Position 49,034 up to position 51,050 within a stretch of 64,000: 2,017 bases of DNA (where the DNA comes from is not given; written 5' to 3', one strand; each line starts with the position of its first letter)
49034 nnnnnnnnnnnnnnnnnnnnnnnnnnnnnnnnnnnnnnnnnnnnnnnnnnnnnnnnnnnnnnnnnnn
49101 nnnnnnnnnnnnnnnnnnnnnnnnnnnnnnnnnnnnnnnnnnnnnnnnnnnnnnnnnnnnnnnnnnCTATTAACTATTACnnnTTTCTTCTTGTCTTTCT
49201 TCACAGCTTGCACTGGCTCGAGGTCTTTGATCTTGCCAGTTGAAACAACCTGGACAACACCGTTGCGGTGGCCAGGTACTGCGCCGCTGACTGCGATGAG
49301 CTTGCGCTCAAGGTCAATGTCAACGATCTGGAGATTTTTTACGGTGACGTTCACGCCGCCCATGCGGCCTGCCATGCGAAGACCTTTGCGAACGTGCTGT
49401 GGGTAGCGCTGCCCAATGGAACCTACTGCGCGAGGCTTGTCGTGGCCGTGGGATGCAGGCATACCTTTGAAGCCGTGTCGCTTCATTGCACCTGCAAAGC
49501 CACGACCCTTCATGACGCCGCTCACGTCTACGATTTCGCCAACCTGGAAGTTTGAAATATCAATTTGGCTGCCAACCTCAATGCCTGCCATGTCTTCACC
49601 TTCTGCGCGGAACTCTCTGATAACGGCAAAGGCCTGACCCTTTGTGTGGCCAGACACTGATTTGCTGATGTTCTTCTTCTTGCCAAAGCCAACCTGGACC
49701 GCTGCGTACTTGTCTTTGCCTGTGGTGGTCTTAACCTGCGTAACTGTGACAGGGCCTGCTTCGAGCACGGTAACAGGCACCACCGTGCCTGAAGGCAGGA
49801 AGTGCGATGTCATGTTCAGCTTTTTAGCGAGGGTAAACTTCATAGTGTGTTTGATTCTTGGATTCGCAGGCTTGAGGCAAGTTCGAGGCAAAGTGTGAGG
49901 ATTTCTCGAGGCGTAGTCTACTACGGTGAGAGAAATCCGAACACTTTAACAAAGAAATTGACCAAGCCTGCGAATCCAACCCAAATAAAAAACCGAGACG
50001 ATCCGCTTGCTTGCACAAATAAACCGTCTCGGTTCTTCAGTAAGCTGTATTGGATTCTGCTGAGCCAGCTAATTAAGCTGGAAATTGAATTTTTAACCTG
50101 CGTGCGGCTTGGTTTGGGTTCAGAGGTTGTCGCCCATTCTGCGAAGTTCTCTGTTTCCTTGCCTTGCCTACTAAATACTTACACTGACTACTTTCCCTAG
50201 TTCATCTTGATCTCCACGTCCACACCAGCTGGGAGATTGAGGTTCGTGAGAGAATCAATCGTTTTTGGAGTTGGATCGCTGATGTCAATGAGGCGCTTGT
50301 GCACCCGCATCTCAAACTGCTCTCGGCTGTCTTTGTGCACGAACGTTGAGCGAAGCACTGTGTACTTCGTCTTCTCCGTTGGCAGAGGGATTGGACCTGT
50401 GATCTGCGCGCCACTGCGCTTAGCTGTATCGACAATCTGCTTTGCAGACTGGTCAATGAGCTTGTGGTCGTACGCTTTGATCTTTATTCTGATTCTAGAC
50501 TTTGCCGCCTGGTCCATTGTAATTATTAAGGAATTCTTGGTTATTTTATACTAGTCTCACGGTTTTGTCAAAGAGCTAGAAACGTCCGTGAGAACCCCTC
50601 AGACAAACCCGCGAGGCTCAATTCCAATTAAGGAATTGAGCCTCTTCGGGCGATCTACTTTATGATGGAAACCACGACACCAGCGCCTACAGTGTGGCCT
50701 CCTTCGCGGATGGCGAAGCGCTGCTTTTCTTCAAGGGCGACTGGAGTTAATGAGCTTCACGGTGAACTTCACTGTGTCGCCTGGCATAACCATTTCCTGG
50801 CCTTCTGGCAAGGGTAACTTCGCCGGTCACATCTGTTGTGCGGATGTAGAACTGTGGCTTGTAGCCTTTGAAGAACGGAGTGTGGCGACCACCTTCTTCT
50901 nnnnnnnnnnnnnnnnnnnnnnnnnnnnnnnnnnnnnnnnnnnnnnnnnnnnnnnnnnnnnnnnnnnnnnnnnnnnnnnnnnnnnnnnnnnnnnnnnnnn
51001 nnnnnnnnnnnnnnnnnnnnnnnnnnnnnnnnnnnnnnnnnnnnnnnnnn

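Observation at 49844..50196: A 350-nt structured spacer between rpsJ and rplC: terminator-like hairpin plus a 120-nt rod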

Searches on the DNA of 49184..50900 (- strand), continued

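Call 91: search_rna_families(sources=[L039, L050, L052, L054, L061, L062, L074, L036, L035, L057, L029, L028, L024, L081, L086], threshold=gathering)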
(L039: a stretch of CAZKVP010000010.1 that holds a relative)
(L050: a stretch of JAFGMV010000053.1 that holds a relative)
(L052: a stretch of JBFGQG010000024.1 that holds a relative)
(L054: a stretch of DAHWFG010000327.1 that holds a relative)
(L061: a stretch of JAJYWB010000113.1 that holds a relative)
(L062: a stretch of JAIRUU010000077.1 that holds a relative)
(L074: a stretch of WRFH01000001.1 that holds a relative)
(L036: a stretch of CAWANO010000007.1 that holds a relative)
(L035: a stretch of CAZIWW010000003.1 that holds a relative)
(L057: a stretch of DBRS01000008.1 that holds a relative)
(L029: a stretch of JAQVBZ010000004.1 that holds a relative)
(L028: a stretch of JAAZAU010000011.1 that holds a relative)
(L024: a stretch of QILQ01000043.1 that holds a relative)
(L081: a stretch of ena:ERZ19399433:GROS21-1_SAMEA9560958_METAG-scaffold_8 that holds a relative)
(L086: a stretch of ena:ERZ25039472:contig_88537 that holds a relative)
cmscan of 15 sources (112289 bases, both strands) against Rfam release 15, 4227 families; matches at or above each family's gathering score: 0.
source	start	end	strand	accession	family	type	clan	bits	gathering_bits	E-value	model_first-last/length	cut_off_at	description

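Call 97: build_rna_model(alignment_id=A7, structure=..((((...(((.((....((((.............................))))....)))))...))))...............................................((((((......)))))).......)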
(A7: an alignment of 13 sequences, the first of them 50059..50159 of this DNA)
Model R3 built from alignment A7 (13 sequences, 144 columns); structure: as given.
model positions 101; base pairs 19; branch points 1; effective number of sequences 3.18; information 0.59 bits per position. Calibrated on 0.2 Mb of random sequence (short: E-values are rough).
structure used (alignment columns):
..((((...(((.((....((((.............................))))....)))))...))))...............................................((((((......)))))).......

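Call 98: search_with_rna_model(model_id=R3, sources=[window, L001, L002, L003, L004, L005, L006, L007, L008, L009, L010, L011, L012, L013, L014, L015, L016, L017, L018, L019, L020, L021, L022, L023, L024, L027, L028, L029, L032, L035, L041, L057, L081, L086, L087, L088, L089, L090, L092, L093, L094, L096], max_evalue=1)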
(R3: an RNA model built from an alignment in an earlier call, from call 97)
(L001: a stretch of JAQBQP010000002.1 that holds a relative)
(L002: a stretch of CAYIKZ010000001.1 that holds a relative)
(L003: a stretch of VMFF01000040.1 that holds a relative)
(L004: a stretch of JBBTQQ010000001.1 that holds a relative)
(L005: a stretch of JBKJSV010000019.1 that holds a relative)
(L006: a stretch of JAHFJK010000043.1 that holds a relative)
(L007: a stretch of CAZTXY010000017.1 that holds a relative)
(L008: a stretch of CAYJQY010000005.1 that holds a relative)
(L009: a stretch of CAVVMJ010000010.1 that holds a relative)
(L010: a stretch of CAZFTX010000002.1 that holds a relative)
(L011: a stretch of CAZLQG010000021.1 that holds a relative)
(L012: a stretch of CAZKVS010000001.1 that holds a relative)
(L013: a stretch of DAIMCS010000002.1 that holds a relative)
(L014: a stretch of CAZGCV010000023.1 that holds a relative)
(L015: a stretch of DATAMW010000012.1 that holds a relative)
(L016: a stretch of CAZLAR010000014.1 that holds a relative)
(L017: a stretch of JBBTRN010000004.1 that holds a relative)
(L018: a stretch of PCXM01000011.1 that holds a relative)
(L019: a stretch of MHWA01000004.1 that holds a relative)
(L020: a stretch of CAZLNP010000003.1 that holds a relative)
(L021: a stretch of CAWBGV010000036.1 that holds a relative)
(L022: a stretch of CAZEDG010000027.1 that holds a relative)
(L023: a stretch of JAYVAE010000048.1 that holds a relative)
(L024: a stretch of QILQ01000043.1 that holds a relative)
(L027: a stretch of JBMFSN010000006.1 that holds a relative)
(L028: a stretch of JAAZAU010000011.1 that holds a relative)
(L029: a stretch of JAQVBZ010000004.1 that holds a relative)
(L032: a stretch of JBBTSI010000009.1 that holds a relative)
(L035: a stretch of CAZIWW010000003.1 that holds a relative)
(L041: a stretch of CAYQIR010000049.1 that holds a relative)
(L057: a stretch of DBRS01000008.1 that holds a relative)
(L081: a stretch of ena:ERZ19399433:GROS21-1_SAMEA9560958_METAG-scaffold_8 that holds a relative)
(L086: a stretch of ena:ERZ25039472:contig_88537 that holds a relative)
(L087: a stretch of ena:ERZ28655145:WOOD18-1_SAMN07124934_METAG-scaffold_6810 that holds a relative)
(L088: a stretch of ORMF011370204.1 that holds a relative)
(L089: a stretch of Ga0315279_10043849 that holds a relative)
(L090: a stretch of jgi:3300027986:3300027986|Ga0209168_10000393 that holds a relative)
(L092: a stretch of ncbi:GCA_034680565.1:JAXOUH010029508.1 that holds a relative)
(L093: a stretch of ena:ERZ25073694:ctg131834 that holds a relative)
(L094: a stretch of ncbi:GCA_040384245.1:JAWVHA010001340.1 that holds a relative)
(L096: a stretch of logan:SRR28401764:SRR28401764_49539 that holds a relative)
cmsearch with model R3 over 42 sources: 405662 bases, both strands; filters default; matches with E-value up to 1: 16.
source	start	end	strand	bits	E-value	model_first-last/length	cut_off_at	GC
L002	2799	2899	+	94.9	3.7e-16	1-101/101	no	0.38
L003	1093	1193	+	94.3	4.9e-16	1-101/101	no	0.35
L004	2800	2899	+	93.7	6.6e-16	1-101/101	no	0.36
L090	9795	9894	+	86.7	1.7e-14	1-101/101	no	0.32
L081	9791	9900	+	86.1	2.3e-14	1-101/101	no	0.55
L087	4147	4246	+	85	3.7e-14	1-101/101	no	0.37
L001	2735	2835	+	83.8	6.7e-14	1-101/101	no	0.38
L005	2736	2840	+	80.8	2.7e-13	1-101/101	no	0.4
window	50059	50160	-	78.2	9.2e-13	1-101/101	no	0.47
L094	9765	9889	+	72.5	1.3e-11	1-101/101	no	0.44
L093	9750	9852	+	65.6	3.3e-10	1-101/101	no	0.39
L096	9238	9333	+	62.8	1.2e-09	1-101/101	no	0.47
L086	6434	6538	+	59.4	6e-09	1-101/101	no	0.45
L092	9707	9832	+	57.9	1.2e-08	1-101/101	no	0.4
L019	4507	4604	-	22.5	0.18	1-101/101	no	0.29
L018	4532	4629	-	21.9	0.24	1-101/101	no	0.31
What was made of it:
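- CM R3 hits only this spacer, once per locus, in 405 kb (call 98).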

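Call 105: search_with_rna_model(model_id=R1, sources=[L098, L099, L100, L101, L102], max_evalue=1)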
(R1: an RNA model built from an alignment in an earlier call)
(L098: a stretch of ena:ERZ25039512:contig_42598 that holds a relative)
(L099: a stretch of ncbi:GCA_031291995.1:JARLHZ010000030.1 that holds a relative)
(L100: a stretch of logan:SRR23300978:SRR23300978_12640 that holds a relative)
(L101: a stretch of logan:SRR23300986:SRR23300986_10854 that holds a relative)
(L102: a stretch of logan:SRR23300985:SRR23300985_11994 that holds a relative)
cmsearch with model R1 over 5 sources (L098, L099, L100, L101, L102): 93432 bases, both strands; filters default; matches with E-value up to 1: 0.
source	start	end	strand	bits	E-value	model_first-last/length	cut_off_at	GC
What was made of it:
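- The element is missing from 93 kb of sequence held from Doudnabacteria relatives (about 43 kb of it unique), and from their orthologous sites (call 105).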
